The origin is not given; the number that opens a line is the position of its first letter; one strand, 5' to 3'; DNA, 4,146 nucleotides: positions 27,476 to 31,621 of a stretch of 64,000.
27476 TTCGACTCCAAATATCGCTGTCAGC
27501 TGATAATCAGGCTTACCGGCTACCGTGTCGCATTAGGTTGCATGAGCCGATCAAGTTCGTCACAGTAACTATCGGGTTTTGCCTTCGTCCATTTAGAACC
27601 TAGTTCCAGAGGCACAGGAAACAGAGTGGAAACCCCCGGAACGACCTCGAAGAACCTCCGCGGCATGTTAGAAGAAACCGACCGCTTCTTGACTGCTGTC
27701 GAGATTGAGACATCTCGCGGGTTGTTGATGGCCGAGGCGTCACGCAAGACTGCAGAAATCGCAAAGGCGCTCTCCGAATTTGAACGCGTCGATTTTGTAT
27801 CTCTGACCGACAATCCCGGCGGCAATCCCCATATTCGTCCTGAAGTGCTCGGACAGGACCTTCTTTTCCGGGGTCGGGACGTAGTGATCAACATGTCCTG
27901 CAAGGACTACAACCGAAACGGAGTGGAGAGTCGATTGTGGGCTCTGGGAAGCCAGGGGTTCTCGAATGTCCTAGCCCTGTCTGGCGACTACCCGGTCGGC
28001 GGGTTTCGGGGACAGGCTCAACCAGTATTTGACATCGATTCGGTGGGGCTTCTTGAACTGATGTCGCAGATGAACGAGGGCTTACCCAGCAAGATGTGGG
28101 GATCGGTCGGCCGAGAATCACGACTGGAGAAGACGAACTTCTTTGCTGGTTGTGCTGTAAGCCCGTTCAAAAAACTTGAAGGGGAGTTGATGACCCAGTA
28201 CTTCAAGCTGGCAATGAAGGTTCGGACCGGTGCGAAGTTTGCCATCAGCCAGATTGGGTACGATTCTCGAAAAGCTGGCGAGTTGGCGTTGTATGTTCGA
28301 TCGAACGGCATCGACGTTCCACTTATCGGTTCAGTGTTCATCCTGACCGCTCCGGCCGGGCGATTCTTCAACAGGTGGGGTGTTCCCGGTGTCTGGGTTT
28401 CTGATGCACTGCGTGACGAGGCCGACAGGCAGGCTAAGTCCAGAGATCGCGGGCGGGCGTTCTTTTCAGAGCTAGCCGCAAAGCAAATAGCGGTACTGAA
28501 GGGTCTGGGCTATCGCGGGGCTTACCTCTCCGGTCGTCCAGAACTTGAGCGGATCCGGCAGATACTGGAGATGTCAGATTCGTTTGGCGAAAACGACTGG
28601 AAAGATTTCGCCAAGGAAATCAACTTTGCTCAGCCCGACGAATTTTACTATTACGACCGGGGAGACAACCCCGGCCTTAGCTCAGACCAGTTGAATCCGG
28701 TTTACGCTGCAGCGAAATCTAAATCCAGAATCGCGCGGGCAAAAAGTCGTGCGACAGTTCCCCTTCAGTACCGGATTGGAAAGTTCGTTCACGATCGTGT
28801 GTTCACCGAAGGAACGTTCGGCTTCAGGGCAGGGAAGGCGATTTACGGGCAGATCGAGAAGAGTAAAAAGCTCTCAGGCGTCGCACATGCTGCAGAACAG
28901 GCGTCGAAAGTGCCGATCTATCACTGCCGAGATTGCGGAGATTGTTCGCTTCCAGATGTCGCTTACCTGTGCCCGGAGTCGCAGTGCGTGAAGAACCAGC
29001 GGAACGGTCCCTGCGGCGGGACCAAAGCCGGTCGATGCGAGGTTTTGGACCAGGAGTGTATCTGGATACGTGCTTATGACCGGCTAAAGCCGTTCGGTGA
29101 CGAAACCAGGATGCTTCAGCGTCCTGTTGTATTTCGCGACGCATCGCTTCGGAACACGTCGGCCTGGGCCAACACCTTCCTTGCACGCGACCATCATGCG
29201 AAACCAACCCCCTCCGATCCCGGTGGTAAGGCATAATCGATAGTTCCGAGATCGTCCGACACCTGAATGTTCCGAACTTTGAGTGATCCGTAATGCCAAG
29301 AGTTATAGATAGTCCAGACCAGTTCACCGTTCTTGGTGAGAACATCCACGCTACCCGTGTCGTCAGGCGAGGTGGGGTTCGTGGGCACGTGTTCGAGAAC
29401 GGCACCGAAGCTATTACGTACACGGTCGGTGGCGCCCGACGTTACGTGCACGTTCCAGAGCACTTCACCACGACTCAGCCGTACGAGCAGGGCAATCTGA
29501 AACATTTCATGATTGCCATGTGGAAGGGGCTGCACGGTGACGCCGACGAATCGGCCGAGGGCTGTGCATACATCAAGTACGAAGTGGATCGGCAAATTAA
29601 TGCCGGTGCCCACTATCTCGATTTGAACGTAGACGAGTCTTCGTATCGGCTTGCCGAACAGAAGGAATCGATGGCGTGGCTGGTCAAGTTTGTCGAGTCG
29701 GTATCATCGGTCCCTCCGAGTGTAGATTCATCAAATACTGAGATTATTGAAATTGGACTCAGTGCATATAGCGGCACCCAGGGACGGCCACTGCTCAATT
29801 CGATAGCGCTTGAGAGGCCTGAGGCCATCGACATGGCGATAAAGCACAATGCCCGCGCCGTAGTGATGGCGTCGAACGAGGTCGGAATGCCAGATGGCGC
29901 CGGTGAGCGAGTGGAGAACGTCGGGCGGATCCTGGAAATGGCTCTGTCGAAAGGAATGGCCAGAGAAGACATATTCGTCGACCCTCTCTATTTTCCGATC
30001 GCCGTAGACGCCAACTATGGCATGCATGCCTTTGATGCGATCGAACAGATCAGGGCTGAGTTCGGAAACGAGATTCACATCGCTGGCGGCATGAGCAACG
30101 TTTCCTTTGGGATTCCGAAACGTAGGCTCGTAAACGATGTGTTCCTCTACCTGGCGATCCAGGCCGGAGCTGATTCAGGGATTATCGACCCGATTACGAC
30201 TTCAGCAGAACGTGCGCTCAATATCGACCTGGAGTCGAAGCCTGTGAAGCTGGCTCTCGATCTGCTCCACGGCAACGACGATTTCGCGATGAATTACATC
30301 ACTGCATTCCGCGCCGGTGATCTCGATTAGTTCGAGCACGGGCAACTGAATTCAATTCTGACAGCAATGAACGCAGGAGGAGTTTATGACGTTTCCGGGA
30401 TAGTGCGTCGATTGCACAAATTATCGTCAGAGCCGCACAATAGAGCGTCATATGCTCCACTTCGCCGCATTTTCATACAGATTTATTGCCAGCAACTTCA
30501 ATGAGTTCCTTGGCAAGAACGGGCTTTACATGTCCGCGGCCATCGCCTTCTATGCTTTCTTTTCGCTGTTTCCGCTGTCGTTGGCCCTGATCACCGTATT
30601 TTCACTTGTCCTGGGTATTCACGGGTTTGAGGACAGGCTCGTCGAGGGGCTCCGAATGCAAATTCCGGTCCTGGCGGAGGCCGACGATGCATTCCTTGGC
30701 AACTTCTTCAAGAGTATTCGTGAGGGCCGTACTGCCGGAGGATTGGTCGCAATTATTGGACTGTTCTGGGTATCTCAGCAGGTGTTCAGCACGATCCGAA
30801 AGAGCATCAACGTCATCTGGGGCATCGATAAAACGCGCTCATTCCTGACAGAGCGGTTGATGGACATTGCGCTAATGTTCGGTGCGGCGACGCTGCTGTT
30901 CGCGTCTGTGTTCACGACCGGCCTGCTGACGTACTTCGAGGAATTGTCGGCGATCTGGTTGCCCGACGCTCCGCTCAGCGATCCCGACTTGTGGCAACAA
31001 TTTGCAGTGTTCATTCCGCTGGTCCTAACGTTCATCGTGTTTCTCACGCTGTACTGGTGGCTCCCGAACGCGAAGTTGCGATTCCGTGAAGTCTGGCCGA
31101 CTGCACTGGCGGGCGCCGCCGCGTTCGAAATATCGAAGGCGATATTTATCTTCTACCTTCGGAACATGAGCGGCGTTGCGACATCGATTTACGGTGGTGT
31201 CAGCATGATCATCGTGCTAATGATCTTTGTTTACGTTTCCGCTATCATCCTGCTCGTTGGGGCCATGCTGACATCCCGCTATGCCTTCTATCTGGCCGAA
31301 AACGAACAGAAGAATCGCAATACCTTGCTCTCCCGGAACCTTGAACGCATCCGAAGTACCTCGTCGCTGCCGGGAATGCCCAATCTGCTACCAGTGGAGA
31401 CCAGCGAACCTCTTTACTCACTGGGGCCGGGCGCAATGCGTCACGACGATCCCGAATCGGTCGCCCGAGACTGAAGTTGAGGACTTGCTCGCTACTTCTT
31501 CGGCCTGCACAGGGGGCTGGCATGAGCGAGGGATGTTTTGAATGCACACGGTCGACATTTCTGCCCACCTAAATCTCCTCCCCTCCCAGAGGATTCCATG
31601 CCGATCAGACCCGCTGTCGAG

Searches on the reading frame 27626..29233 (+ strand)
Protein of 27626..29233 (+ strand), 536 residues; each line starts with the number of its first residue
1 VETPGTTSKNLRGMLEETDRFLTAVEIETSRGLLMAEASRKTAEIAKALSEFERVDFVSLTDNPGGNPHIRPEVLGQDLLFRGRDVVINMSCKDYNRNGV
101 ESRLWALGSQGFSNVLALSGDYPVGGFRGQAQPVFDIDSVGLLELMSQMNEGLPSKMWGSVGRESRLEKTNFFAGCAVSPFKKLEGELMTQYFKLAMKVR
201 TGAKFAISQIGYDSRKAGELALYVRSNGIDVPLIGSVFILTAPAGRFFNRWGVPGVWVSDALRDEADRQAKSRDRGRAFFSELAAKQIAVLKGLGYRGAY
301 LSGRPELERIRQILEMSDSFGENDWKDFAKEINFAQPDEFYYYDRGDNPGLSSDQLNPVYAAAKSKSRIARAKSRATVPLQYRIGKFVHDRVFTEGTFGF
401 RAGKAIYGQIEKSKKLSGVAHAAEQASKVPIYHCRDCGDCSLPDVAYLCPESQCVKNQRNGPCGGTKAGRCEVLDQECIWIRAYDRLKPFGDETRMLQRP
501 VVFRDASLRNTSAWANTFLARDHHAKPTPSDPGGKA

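Call 59: search_protein_families(library=pfam, proteins=[window:27626-29233:+], max_evalue=0.000001)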
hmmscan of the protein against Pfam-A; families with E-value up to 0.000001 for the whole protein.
window:27626-29233:+ (536 aa): 2 families
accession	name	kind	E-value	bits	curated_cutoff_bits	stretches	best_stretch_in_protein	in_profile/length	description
PF12225.13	DUF5981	-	3.9e-24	84.6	23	1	420-499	8-87/95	Methylene-tetrahydrofolate reductase C terminal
PF02219.23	MTHFR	-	1.9e-11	44.3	24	1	46-242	33-212/287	Methylenetetrahydrofolate reductase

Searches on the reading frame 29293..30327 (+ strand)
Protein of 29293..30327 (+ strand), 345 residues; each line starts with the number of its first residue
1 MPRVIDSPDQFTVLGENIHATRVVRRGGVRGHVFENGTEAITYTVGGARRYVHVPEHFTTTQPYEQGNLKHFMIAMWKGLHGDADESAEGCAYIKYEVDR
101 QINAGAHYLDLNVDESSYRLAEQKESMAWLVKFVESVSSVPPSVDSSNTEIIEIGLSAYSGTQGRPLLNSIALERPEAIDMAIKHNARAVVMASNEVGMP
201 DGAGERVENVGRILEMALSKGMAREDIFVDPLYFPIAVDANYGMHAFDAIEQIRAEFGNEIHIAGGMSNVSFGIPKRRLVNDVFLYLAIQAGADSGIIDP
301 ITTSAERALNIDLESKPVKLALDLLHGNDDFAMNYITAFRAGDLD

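Call 59: search_protein_families(library=pfam, proteins=[window:29293-30327:+], max_evalue=0.000001)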
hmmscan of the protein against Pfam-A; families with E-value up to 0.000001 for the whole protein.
window:29293-30327:+ (345 aa): 1 family
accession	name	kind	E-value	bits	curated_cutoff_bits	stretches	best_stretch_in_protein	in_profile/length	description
PF00809.28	Pterin_bind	-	1.6e-25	90.6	25.5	1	98-298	27-243/244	Pterin binding enzyme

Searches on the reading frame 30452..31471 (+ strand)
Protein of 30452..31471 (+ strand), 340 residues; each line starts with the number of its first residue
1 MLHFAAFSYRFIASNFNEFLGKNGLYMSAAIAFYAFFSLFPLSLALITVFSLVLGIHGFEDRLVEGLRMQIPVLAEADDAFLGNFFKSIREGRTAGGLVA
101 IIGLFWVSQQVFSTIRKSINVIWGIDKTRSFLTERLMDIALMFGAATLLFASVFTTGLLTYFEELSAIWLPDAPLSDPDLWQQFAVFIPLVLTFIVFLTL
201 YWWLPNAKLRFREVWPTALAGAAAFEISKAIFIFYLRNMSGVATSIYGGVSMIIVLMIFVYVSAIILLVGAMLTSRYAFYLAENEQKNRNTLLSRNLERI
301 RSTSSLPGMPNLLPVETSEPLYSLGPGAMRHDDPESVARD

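Call 59: search_protein_families(library=pfam, proteins=[window:30452-31471:+], max_evalue=0.000001)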
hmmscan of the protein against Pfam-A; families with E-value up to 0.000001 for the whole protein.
window:30452-31471:+ (340 aa): 1 family
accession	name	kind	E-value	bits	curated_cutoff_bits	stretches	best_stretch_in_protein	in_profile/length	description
PF03631.20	Virul_fac_BrkB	-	2.8e-50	171.8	33.7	1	23-277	4-255/259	Virulence factor BrkB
